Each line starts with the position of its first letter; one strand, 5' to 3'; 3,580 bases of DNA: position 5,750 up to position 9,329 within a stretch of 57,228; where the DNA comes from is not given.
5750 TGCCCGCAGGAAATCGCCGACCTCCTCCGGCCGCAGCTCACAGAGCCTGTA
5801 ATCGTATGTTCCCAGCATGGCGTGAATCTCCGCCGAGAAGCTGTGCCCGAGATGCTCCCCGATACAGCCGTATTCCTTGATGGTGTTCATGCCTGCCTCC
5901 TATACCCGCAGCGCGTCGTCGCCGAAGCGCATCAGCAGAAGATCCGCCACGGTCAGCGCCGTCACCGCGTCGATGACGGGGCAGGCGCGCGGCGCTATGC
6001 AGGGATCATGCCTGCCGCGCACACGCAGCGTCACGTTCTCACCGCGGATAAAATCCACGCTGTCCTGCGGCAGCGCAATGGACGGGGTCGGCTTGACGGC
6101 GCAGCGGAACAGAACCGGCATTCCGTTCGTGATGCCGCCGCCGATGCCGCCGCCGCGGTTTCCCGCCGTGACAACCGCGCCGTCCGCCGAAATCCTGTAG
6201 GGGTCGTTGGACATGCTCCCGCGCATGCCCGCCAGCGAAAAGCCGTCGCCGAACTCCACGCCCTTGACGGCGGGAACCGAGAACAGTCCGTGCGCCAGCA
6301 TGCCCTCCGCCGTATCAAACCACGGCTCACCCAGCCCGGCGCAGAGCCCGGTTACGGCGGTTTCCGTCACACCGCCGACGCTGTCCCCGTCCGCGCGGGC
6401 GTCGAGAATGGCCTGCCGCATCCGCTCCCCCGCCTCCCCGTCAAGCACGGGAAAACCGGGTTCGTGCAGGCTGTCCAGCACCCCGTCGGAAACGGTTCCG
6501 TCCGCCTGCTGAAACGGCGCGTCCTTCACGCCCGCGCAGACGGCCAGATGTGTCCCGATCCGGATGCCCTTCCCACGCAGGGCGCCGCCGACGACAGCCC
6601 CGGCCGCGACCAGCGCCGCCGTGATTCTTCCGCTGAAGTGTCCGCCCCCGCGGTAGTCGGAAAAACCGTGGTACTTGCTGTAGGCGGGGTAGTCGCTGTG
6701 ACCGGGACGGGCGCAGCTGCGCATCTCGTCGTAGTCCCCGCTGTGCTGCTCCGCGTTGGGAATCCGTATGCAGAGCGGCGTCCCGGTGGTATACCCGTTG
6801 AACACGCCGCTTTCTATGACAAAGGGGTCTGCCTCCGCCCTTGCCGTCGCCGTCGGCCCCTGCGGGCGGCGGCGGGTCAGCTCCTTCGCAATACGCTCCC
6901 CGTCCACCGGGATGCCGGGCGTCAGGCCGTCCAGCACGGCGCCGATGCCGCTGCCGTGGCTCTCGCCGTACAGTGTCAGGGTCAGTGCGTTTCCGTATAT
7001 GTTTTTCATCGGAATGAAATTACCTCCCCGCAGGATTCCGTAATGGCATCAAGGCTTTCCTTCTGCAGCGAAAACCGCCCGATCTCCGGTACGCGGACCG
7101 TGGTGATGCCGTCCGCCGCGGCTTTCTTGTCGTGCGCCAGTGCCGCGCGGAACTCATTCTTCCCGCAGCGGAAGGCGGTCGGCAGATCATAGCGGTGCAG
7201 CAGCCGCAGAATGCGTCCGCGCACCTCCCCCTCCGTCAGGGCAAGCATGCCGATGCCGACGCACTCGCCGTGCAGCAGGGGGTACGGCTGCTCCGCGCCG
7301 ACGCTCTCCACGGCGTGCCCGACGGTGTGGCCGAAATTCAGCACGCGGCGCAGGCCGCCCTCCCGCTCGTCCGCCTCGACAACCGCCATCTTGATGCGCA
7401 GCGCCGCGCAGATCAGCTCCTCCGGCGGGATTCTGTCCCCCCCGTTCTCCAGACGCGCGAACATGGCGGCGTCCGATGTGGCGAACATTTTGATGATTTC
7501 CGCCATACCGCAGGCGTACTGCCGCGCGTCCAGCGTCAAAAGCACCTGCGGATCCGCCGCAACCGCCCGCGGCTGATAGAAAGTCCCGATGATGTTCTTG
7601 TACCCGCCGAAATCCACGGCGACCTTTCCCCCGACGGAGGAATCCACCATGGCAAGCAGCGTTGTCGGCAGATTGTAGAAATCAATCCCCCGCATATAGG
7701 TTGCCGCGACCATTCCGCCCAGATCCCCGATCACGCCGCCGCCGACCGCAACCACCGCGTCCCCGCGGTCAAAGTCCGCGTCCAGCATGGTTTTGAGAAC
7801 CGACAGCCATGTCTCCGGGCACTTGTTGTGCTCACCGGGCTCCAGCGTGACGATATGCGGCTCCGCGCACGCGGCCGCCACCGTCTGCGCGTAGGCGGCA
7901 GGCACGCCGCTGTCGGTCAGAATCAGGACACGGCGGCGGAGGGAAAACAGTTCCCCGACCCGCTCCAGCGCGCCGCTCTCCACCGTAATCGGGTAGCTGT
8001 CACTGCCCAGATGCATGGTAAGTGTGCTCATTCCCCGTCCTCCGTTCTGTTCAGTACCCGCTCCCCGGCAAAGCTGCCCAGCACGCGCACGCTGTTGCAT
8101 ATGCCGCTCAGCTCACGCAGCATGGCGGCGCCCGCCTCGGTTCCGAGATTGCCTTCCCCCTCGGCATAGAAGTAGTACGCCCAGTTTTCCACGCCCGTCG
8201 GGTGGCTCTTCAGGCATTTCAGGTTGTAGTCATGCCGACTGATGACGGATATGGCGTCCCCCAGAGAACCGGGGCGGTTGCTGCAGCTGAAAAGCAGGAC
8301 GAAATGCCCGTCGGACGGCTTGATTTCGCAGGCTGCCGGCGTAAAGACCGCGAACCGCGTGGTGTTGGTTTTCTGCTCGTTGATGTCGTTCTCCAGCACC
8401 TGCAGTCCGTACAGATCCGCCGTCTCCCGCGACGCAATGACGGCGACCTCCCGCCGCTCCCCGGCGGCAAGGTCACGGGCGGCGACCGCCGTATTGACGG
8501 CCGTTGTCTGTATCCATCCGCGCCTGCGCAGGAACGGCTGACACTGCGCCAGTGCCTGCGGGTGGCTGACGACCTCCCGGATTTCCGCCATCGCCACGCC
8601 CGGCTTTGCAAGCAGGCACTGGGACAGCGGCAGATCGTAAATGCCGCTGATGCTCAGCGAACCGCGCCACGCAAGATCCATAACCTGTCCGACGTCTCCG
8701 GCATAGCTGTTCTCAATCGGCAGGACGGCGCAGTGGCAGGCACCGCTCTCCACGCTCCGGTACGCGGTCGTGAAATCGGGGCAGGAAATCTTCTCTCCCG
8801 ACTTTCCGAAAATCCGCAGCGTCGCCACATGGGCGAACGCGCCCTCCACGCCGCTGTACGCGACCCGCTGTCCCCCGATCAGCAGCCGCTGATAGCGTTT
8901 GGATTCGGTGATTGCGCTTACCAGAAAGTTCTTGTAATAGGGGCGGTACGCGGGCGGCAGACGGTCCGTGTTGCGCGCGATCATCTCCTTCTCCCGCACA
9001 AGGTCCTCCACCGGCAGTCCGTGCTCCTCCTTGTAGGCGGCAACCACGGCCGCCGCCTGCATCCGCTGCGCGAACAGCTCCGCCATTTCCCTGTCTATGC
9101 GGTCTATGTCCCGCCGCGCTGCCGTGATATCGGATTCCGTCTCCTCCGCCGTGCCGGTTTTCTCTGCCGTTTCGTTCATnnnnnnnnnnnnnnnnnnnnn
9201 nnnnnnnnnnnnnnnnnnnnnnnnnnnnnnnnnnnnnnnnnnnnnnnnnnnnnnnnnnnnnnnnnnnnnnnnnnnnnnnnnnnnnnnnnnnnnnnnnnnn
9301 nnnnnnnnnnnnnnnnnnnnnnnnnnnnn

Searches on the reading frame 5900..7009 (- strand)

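Call 6: search_protein_families(library=ncbifam, proteins=[window:5900-7009:-])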
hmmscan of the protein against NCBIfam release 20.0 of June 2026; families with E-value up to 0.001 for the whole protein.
window:5900-7009:- (369 aa): 3 families
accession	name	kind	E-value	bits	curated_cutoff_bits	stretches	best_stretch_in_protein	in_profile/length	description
NF003793.1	PRK05382.1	equivalog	1.1e-108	363.1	321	1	11-359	2-343/344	chorismate synthase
TIGR00033.1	aroC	equivalog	2e-105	352.6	212.2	1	10-364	2-350/351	chorismate synthase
NF009113.0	PRK12463.1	equivalog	1.3e-39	136.3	799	1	14-367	6-373/390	chorismate synthase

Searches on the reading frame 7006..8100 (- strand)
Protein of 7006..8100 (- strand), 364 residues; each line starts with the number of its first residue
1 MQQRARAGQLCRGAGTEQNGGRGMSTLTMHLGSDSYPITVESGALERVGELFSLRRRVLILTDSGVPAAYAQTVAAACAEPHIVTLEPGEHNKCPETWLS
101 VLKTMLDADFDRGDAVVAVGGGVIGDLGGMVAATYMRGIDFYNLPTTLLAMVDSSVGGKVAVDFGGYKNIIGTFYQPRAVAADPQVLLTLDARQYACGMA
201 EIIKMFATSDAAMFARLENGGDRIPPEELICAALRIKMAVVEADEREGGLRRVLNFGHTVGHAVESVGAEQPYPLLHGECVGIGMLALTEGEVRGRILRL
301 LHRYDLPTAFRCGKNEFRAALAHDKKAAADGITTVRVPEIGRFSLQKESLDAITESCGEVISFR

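Call 6: search_protein_families(library=ncbifam, proteins=[window:7006-8100:-])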
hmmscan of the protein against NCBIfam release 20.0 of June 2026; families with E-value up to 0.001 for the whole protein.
window:7006-8100:- (364 aa): 7 families
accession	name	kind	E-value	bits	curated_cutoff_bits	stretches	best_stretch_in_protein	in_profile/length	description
TIGR01357.1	aroB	equivalog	1.4e-88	297.4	305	1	36-349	1-334/344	3-dehydroquinate synthase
TIGR04425.1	P_lya_rel_AroB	hypoth_equivalog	2.1e-57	194.8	400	1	35-335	7-318/348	AroB-related putative sugar phosphate phospholyase (cyclizing)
NF010627.0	PRK14021.1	equivalog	3.5e-40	137.9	565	1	93-357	250-537/542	bifunctional shikimate kinase/3-dehydroquinate synthase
NF004852.0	PRK06203.1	equivalog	4.4e-40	137.8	333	1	81-285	89-299/407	3-dehydroquinate synthase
NF010556.0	PRK13951.1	equivalog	3.1e-39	135.2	560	1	86-268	211-397/492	bifunctional shikimate kinase AroK/3-dehydroquinate synthase AroB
NF002022.0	PRK00843.1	equivalog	2.8e-07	29.8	413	1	51-219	30-190/350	NAD(P)-dependent glycerol-1-phosphate dehydrogenase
NF041822.1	daptide_DH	equivalog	0.0001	21.3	300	0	57-132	2-74/363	daptide-type RiPP biosynthesis dehydogenase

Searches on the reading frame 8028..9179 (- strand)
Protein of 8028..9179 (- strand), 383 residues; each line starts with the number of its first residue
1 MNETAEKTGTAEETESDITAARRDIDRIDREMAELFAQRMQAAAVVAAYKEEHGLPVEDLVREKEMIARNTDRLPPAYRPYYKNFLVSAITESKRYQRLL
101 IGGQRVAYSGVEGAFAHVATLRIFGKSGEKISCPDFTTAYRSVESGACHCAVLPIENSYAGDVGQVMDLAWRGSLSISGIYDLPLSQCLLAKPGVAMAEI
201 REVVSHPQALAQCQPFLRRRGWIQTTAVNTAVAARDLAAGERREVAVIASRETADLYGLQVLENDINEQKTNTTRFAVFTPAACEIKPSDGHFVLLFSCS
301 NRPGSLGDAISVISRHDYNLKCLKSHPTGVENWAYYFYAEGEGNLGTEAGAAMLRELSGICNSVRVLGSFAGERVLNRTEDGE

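Call 6: search_protein_families(library=ncbifam, proteins=[window:8028-9179:-])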
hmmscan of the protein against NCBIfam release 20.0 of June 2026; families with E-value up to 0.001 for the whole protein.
window:8028-9179:- (383 aa): 17 families
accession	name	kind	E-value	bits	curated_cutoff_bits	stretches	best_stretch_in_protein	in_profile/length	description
NF008866.0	PRK11899.1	equivalog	7.1e-54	183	359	1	104-375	6-278/283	prephenate dehydratase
NF008865.0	PRK11898.1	equivalog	1.3e-51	175.4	219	1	105-372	3-278/284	prephenate dehydratase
NF007910.0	PRK10622.1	equivalog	9.7e-49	166.3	577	1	14-376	3-381/386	bifunctional chorismate mutase/prephenate dehydratase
TIGR01805.1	CM_mono_grmpos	equivalog_domain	1e-12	48.1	71.2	1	21-97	4-81/81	chorismate mutase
TIGR01791.2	CM_archaeal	equivalog_domain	4.4e-09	36.2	66.95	1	18-70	1-53/83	chorismate mutase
NF006691.0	PRK09239.1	equivalog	6.9e-09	35.8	120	1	11-89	5-88/108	chorismate mutase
NF004925.0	PRK06285.1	equivalog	8e-09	35.5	77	1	12-69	3-60/99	chorismate mutase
NF008400.0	PRK11199.1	equivalog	6.5e-08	31.9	273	1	16-70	3-57/374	bifunctional chorismate mutase/prephenate dehydrogenase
TIGR01795.1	CM_mono_cladeE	equivalog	7.7e-08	32.8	107.55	1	17-91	4-83/94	chorismate mutase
NF005965.0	PRK08055.1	equivalog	1.6e-06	27.8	179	1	30-70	29-69/182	chorismate mutase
TIGR01799.1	CM_T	equivalog_domain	1.9e-06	27.9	95.9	1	19-69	2-52/83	chorismate mutase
TIGR01808.1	CM_M_hiGC-arch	equivalog_domain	4e-06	26.9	52.15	1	18-70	2-54/74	chorismate mutase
NF005894.0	PRK07857.1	equivalog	4.5e-06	26.5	73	1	6-74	18-86/106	chorismate mutase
TIGR01806.1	CM_mono2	equivalog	5.2e-06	26.6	74.15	1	31-69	8-46/114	gamma subclass chorismate mutase AroQ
NF006741.0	PRK09269.1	equivalog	0.00022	21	158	1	32-71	37-76/194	chorismate mutase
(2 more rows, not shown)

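Call 7: find_related_loci(query=window:8028-9179:-, collection=genome_contigs, flank=3000)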
Query window:8028-9179:- (383 aa) in genome_contigs; peptide patterns used: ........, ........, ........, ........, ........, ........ (x = any residue, [..] = any of these).
48 stretches matched a pattern; 12 encode a relative of the query (tblastn E <= 1e-3); 12 distinct loci.
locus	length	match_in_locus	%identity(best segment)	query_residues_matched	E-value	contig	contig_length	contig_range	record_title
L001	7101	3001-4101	88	15-381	0e+0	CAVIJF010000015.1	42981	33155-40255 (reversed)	bacterium isolate H07616-L1_cleanbin_000023 genome assembly, contig: Spades_H07616-L1_contig_505, whole genome shotgun s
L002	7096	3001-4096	89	16-380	0e+0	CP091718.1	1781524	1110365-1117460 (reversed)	MAG: Oscillospiraceae bacterium isolate nC33_bin.8.fa chromosome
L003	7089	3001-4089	78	18-381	0e+0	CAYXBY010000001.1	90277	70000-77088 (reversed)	MAG TPA_asm: uncultured Lachnospiraceae bacterium isolate SRP313737_co1_367 genome assembly, contig: NODE_427_length_902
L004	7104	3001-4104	76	13-381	0e+0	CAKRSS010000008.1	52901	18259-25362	MAG: uncultured Eubacteriales bacterium isolate REFINED_METABAT215_TOP10_CONTIGS_1500_ASSEMBLY_K77_MERGED__Hadza_MoBio_h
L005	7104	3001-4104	75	13-381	0e+0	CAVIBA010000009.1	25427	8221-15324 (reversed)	Bulleidia sp. isolate H07676-L1_cleanbin_000038 genome assembly, contig: Spades_H07676-L1_contig_1521, whole genome shot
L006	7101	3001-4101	75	10-376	0e+0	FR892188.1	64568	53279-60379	Ruminococcus sp. CAG:382 genomic scaffold, scf202, whole genome shotgun sequence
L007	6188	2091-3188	73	17-383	0e+0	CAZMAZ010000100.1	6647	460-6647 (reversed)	MAG TPA_asm: uncultured Clostridium sp. isolate SRP225648_co1_463 genome assembly, contig: NODE_29507_length_6647_cov_15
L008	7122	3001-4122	59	9-383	2e-150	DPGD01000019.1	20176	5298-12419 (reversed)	MAG TPA_asm: Clostridiales bacterium isolate UBA11512 contig_3926, whole genome shotgun sequence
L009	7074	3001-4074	63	18-376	1e-146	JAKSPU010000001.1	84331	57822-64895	MAG: Clostridia bacterium isolate Horse_feces211 MAG211_1, whole genome shotgun sequence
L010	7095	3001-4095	58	12-377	2e-142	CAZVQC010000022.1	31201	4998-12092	MAG TPA_asm: uncultured Ruminococcus sp. isolate SRP350583_co1_28 genome assembly, contig: NODE_2315_length_31201_cov_20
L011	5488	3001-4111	79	15-380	4e-162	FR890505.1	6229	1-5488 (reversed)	Clostridium sp. CAG:448 genomic scaffold, scf222, whole genome shotgun sequence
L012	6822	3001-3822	43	100-370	6e-72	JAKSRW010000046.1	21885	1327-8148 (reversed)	MAG: Lachnospiraceae bacterium isolate Horse_feces265 MAG265_46, whole genome shotgun sequence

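Call 50: find_homologous_proteins(query=window:8028-9179:-, max_evalue=1e-40)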
Query window:8028-9179:- (383 aa): 5908 proteins with E <= 1e-40 among 8000 candidates; the best 120 are listed.
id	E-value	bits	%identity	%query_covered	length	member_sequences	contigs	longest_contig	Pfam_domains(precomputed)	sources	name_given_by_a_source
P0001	8.6e-252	852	99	100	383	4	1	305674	PF00800.24,PF01817.27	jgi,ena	jgi:chorismate mutase / prephenate dehydratase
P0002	2.9e-219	745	86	98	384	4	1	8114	PF00800.24,PF01817.27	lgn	-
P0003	4.1e-219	745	88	95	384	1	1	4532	PF00800.24,PF01817.27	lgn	-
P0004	5.3e-219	745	86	98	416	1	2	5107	PF00800.24,PF01817.27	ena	-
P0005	5.6e-219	744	88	96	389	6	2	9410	PF00800.24,PF01817.27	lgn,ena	-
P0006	5.7e-219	744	86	98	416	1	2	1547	PF00800.24,PF01817.27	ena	-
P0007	7.6e-219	744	88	95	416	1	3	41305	PF00800.24,PF01817.27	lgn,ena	-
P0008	1.2e-218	743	87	96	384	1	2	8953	PF00800.24,PF01817.27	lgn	-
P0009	1.2e-218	743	85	99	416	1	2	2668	PF00800.24,PF01817.27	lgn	-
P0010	1.4e-218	743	86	98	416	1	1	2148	PF00800.24,PF01817.27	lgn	-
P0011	1.5e-218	743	86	98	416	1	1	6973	PF00800.24,PF01817.27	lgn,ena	-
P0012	1.6e-218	743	88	95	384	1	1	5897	PF00800.24,PF01817.27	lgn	-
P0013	1.7e-218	743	86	98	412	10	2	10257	PF00800.24,PF01817.27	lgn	-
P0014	1.7e-218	743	85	99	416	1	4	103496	PF00800.24,PF01817.27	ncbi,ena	-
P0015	1.8e-218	743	86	98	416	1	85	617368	PF00800.24,PF01817.27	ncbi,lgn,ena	-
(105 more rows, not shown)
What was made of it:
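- Tried and rejected: The PheA protein search (call 50).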
